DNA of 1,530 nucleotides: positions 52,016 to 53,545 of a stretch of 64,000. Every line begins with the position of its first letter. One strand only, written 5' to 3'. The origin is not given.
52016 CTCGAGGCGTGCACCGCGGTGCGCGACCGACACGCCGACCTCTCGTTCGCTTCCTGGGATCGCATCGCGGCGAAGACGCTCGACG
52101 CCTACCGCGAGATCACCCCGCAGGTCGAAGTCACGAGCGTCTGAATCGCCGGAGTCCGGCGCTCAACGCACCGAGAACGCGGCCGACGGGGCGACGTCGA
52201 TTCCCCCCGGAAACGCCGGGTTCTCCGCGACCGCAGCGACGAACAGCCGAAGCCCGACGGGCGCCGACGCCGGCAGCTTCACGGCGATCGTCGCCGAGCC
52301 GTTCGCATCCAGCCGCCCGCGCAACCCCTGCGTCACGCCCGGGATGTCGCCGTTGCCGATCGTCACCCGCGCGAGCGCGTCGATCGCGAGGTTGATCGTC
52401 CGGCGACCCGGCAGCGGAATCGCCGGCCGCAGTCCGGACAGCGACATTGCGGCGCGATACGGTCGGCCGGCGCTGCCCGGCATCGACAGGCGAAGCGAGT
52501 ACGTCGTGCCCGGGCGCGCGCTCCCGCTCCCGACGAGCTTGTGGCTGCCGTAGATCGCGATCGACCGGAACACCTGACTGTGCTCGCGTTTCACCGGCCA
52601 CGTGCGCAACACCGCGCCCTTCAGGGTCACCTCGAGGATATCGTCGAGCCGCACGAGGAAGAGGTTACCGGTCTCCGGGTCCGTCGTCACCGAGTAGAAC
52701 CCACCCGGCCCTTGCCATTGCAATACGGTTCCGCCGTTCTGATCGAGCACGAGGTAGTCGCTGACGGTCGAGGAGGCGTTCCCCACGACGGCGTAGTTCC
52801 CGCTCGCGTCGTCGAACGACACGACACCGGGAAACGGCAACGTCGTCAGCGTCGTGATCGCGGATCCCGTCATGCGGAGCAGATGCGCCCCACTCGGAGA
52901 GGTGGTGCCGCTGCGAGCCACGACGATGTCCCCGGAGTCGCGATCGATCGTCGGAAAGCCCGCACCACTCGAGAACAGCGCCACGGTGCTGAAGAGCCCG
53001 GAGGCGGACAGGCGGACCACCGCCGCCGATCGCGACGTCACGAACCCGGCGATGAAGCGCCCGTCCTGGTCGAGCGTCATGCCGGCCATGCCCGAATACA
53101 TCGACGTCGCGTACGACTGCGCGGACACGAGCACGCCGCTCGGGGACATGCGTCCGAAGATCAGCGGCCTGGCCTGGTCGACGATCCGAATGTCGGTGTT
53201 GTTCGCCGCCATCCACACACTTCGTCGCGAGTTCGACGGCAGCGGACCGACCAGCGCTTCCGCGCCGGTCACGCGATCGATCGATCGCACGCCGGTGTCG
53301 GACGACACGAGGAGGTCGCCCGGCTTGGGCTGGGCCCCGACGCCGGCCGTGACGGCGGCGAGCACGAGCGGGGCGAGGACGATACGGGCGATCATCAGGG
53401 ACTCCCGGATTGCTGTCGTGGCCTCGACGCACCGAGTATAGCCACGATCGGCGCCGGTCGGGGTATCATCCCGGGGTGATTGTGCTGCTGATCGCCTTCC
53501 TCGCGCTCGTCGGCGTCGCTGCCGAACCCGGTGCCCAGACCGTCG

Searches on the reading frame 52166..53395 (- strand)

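Call 8: search_protein_families(library=ncbifam, proteins=[window:52166-53395:-], max_evalue=1)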
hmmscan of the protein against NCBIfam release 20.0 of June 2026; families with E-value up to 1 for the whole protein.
window:52166-53395:- (410 aa): 2 families
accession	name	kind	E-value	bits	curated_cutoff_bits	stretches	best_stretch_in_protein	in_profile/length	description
NF040918.1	LPFR_fam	subfamily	0.013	15.2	40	1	172-188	7-23/35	LPFR motif small protein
TIGR04502.1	microcomp_EutL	equivalog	0.049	13.1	300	1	94-187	60-151/214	ethanolamine utilization microcompartment protein EutL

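Call 18: search_protein_families(library=pfam, proteins=[window:52166-53395:-], max_evalue=0.001)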
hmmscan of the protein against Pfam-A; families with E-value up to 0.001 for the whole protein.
window:52166-53395:- (410 aa): 1 family
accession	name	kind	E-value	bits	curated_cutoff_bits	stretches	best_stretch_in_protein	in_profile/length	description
PF22701.2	Mala_s_1-like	-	0.00051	20.3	27.5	0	184-246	84-144/195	Mal s 1 allergenic protein-like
